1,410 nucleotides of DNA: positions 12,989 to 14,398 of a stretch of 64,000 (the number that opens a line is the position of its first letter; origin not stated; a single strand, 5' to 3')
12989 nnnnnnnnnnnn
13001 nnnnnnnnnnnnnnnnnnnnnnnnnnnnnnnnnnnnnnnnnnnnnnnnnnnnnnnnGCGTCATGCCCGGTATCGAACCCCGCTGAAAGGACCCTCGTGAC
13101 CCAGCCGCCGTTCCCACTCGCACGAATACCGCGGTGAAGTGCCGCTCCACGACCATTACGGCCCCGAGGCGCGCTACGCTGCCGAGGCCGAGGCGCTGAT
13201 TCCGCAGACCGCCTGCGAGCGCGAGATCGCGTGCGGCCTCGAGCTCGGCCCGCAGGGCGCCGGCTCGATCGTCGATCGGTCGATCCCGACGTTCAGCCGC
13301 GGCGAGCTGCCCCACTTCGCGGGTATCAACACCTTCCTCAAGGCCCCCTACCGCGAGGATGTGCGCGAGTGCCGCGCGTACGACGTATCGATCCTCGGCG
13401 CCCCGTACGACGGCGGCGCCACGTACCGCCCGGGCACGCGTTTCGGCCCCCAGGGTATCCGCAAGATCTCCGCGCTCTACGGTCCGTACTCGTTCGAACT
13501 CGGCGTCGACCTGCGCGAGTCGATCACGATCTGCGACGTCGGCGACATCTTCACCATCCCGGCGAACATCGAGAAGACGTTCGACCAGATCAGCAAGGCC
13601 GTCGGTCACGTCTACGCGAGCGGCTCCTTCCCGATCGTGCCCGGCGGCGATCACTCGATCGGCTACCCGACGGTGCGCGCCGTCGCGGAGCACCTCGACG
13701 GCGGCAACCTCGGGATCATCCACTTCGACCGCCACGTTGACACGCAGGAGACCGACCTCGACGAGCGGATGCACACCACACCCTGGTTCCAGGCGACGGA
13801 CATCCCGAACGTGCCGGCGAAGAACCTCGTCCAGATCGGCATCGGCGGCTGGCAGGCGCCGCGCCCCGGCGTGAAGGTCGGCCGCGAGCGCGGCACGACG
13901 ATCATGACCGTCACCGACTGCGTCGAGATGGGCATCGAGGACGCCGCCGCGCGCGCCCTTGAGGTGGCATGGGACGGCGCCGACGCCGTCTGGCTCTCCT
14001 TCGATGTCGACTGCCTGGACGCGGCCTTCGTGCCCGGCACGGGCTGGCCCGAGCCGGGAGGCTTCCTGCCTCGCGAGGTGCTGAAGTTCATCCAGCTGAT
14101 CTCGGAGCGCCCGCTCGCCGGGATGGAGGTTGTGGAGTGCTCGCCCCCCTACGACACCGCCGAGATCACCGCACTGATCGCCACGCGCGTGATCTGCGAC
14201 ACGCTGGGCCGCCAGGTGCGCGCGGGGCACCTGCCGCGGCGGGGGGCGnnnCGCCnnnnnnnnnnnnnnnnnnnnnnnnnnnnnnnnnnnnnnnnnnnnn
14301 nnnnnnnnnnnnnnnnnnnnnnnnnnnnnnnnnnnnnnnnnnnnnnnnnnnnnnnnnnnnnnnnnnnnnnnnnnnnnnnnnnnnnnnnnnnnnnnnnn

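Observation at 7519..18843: Transporter, GdmH-like ureohydrolase and urease arranged as one guanidine-to-ammonia locus, and visibly decaying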

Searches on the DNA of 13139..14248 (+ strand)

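Call 32: search_rna_families(sources=[L001, L083, L003, L006, L010, L080, L024], threshold=gathering)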
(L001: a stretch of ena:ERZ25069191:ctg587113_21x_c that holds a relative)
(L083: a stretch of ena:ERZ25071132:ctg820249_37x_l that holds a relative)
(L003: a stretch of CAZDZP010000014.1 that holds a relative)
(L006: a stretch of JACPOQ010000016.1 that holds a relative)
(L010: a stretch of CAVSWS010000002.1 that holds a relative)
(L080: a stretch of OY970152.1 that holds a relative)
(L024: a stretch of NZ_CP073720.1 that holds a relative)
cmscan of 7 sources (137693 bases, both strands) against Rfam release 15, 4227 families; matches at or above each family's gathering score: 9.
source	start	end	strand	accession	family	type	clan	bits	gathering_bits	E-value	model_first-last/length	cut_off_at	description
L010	6671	6782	+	RF00442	Guanidine-I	Cis-reg; riboswitch;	-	86.1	63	1.2e-13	1-107/107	no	Guanidine-I riboswitch aptamer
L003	7036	7149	+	RF00442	Guanidine-I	Cis-reg; riboswitch;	-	84.5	63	2.7e-13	1-107/107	no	Guanidine-I riboswitch aptamer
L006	7088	7192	+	RF00442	Guanidine-I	Cis-reg; riboswitch;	-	82.2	63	8.7e-13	1-107/107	no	Guanidine-I riboswitch aptamer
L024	9832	9937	+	RF00442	Guanidine-I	Cis-reg; riboswitch;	-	77.4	63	1e-11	1-107/107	no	Guanidine-I riboswitch aptamer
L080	9819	9923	+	RF00442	Guanidine-I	Cis-reg; riboswitch;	-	66.3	63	3.1e-09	1-107/107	no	Guanidine-I riboswitch aptamer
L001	11987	12289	-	RF02514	5_ureB_sRNA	Gene; sRNA;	-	62.4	40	1.8e-13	1-292/292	no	5' ureB small RNA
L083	12809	13111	-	RF02514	5_ureB_sRNA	Gene; sRNA;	-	54.4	40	4.5e-11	1-292/292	no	5' ureB small RNA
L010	12594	12861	-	RF02514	5_ureB_sRNA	Gene; sRNA;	-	52.8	40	1.4e-10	1-292/292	no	5' ureB small RNA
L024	6221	6512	-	RF02514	5_ureB_sRNA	Gene; sRNA;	-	42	40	2.3e-07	1-292/292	no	5' ureB small RNA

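Call 38: build_rna_model(alignment_id=A3)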
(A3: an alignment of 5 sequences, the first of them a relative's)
Model R1 built from alignment A3 (5 sequences, 121 columns); structure: RNAalifold consensus.
model positions 110; base pairs 26; branch points 2; effective number of sequences 1.41; information 0.59 bits per position. Calibrated on 0.2 Mb of random sequence (short: E-values are rough).
structure used (alignment columns):
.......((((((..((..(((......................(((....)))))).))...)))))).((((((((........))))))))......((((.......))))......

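Call 39: search_with_rna_model(model_id=R1, sources=[window, L001, L002, L083, L003, L004, L005, L006, L007, L008, L009, L010, L011, L012, L013, L014, L015, L016, L017, L018, L019, L020, L021, L022, L023, L024, L025, L026, L027, L028, L029, L030, L031, L032, L033, L034, L035, L036, L037, L038, L039, L040, L041, L042, L043, L044, L045, L046, L047, L048, L049, L050, L051, L052, L053, L054, L055, L056, L057, L058, L059, L060, L061, L062, L063, L064, L065, L066, L067, L068, L069, L070, L071, L072, L073, L074, L075, L076, L077, L078, L079, L080, L081, L082], max_evalue=1)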
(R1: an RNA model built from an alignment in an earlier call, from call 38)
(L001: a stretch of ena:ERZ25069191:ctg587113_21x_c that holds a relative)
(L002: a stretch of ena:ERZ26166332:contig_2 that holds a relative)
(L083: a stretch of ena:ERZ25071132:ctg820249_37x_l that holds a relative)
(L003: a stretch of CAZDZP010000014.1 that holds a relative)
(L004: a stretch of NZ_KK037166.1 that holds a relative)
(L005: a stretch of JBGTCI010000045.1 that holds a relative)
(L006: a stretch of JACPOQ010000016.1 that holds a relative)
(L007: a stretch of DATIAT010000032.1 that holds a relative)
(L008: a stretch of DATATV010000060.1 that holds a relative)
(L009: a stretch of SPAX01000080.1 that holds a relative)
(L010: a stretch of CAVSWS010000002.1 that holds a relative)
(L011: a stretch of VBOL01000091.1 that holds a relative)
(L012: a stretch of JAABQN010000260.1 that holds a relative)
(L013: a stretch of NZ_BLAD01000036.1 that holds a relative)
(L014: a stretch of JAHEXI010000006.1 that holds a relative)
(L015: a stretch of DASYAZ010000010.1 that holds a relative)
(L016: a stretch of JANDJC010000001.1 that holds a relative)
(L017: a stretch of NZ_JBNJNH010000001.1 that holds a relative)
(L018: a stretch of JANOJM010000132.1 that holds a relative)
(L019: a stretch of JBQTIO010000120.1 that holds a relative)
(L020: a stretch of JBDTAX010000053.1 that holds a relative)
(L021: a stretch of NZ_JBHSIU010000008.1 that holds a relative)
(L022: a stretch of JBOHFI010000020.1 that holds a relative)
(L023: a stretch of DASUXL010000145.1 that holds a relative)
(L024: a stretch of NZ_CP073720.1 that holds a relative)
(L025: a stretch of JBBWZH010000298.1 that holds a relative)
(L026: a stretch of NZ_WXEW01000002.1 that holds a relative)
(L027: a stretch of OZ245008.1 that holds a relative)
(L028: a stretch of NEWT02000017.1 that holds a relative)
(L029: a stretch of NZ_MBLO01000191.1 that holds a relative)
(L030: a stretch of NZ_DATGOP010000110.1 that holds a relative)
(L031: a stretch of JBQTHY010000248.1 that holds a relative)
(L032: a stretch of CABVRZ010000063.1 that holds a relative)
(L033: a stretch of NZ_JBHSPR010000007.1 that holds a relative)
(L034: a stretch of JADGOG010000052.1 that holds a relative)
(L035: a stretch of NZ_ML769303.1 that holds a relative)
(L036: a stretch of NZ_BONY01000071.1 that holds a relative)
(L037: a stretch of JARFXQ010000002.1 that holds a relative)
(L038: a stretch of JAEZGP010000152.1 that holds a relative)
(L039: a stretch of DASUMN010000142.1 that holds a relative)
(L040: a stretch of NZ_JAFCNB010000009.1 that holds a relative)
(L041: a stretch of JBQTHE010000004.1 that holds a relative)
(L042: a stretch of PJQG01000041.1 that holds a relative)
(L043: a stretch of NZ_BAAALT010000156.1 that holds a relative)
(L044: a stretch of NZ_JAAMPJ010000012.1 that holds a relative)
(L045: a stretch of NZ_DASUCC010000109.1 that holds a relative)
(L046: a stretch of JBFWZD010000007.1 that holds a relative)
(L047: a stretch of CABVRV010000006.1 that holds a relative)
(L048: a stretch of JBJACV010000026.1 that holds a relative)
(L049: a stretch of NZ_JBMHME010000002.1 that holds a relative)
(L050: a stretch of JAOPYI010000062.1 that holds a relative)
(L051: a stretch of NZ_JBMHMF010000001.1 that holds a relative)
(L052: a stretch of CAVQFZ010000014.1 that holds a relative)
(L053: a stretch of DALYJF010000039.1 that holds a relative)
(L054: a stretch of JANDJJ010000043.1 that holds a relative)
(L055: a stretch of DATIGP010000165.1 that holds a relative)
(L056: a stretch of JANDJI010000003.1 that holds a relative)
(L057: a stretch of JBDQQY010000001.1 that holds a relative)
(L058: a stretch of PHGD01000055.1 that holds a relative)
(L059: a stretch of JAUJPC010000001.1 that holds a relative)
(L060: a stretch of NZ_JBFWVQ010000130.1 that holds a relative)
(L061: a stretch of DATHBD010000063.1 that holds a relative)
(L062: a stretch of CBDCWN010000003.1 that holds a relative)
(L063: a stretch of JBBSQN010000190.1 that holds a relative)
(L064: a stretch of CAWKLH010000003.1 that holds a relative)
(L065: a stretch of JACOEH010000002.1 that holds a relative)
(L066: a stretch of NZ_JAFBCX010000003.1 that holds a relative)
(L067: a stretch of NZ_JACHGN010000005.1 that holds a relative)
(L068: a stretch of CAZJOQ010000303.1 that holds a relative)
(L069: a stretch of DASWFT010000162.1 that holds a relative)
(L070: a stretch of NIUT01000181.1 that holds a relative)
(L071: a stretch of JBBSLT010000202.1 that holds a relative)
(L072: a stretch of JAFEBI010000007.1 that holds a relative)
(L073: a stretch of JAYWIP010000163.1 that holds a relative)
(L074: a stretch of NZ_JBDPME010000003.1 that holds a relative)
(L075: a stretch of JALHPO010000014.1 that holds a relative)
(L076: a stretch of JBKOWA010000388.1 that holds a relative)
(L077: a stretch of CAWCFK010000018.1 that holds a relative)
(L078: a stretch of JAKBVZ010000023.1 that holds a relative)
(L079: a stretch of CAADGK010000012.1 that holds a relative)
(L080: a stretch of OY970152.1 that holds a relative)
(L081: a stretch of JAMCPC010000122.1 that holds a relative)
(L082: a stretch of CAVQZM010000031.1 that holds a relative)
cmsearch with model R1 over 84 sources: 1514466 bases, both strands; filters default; matches with E-value up to 1: 61.
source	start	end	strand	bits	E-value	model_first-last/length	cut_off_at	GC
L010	6671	6782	+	111.2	1.1e-19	1-110/110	no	0.63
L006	7088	7192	+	101.7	9.3e-18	1-110/110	no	0.69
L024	9832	9937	+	99.9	2.2e-17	1-110/110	no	0.75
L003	7036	7149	+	97.7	5.9e-17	1-110/110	no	0.69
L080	9819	9923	+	94.3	2.9e-16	1-110/110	no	0.63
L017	9825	9934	+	86.1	1.3e-14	1-110/110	no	0.75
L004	9830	9937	+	86.1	1.3e-14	1-110/110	no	0.72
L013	9832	9942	+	85.3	1.9e-14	1-110/110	no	0.74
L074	9821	9927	+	84.9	2.3e-14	1-110/110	no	0.75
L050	9841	9943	+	84.7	2.5e-14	1-110/110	no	0.7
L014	9831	9936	+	84.7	2.6e-14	1-110/110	no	0.71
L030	9791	9898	+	84.1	3.4e-14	1-110/110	no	0.76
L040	9759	9846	+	83.3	4.9e-14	1-110/110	no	0.74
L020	9779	9884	+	82.9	5.7e-14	1-110/110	no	0.7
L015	9831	9936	+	82.2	8e-14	1-110/110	no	0.73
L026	9843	9939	+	82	9e-14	1-110/110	no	0.69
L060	9897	9998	+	81.2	1.3e-13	1-110/110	no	0.75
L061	9786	9897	+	80.7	1.7e-13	1-110/110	no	0.71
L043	9751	9853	+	80.4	1.9e-13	1-110/110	no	0.73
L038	1105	1207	+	80.1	2.1e-13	1-110/110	no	0.72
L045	9835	9935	+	79.2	3.3e-13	1-110/110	no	0.77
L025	859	972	+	78.7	4.2e-13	1-110/110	no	0.73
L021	9823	9932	+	76.9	9.7e-13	1-110/110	no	0.76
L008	9822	9938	+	75.9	1.5e-12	1-110/110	no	0.69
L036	4532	4639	+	73.2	5.3e-12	1-110/110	no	0.75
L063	4337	4437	+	72.8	6.4e-12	1-110/110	no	0.77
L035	9750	9879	+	72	9.3e-12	1-110/110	no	0.75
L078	9810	9924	+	70.6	1.8e-11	1-110/110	no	0.57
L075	8204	8308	+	69.4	3.2e-11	1-110/110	no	0.57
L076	2160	2283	+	69.2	3.4e-11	1-110/110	no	0.75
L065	8182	8286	+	68.8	4.1e-11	1-110/110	no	0.56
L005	13311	13414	-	68.8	4.2e-11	1-110/110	no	0.59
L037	8185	8289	+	68.7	4.3e-11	1-110/110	no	0.58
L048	8223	8327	+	68.4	5e-11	1-110/110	no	0.58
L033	9787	9904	+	68.2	5.4e-11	1-110/110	no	0.75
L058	8189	8293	+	67.6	7.1e-11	1-110/110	no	0.57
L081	9814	9930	+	67.3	8.5e-11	1-110/110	no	0.57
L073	2686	2790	+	67.3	8.5e-11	1-110/110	no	0.57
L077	9789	9908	+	66.6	1.1e-10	1-110/110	no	0.75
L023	9797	9937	+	65.4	2e-10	1-110/110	no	0.73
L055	9589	9697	+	64.1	3.7e-10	1-110/110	no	0.55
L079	694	803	+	63.8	4.3e-10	1-110/110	no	0.55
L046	8185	8292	+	63.1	5.9e-10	1-110/110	no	0.49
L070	7758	7867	+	62.4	8.1e-10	1-110/110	no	0.55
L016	8210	8316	+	62.3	8.4e-10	1-110/110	no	0.53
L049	9789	9906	+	62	9.9e-10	1-110/110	no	0.79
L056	8181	8287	+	61.9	1e-09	1-110/110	no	0.5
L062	8186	8296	+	61.9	1e-09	1-110/110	no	0.52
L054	6361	6467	+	61.6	1.2e-09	1-110/110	no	0.51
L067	9802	9940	+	61.5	1.2e-09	1-110/110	no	0.79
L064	8178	8289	+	61.4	1.3e-09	1-110/110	no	0.53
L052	9527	9637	+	61.3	1.3e-09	1-110/110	no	0.52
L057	9764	9879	+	60.7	1.8e-09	1-110/110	no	0.78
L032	5419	5540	+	60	2.5e-09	1-110/110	no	0.51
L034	9810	9936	+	59.9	2.6e-09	1-110/110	no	0.58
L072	8189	8300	+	59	4e-09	1-110/110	no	0.54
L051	9756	9882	+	58.2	5.7e-09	1-110/110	no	0.76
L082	4710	4840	+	55.5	2e-08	1-110/110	no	0.76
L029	9738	9875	+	51.7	1.2e-07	1-110/110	no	0.76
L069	9762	9916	+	42.8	7.3e-06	1-110/110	no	0.79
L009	4277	4385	-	32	0.0012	1-110/110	no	0.55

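Call 77: search_with_rna_model(model_id=R1, sources=[L085, L086, L087, L088, L083, window], max_evalue=10, show_alignments=2)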
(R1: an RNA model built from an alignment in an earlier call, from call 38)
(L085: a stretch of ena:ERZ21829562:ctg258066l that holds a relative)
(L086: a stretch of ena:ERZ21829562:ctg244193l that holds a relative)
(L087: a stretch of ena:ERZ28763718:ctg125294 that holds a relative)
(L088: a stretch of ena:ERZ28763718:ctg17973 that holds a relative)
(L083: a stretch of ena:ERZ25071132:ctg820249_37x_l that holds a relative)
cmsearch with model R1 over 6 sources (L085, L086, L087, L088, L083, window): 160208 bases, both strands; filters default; matches with E-value up to 10: 11.
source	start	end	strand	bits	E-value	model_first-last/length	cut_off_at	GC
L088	7853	7928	+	17.6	0.097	1-110/110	no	0.74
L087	7827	7918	+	16.7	0.15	1-110/110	no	0.73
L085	7920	8000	+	15.7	0.24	1-110/110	no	0.72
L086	157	294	+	15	0.33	1-110/110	no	0.66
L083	8735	8815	+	14.4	0.44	1-110/110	no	0.69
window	7515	7582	+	12.1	1.3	1-110/110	no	0.68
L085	14123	14231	-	10.5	2.7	1-110/110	no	0.72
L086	6416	6524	-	8.8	5.9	1-110/110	no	0.73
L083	20417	20514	-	8.8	5.9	1-110/110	no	0.67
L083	585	675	+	8.3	7.4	1-110/110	no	0.68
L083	5221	5255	+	7.9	8.9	14-53/110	no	0.74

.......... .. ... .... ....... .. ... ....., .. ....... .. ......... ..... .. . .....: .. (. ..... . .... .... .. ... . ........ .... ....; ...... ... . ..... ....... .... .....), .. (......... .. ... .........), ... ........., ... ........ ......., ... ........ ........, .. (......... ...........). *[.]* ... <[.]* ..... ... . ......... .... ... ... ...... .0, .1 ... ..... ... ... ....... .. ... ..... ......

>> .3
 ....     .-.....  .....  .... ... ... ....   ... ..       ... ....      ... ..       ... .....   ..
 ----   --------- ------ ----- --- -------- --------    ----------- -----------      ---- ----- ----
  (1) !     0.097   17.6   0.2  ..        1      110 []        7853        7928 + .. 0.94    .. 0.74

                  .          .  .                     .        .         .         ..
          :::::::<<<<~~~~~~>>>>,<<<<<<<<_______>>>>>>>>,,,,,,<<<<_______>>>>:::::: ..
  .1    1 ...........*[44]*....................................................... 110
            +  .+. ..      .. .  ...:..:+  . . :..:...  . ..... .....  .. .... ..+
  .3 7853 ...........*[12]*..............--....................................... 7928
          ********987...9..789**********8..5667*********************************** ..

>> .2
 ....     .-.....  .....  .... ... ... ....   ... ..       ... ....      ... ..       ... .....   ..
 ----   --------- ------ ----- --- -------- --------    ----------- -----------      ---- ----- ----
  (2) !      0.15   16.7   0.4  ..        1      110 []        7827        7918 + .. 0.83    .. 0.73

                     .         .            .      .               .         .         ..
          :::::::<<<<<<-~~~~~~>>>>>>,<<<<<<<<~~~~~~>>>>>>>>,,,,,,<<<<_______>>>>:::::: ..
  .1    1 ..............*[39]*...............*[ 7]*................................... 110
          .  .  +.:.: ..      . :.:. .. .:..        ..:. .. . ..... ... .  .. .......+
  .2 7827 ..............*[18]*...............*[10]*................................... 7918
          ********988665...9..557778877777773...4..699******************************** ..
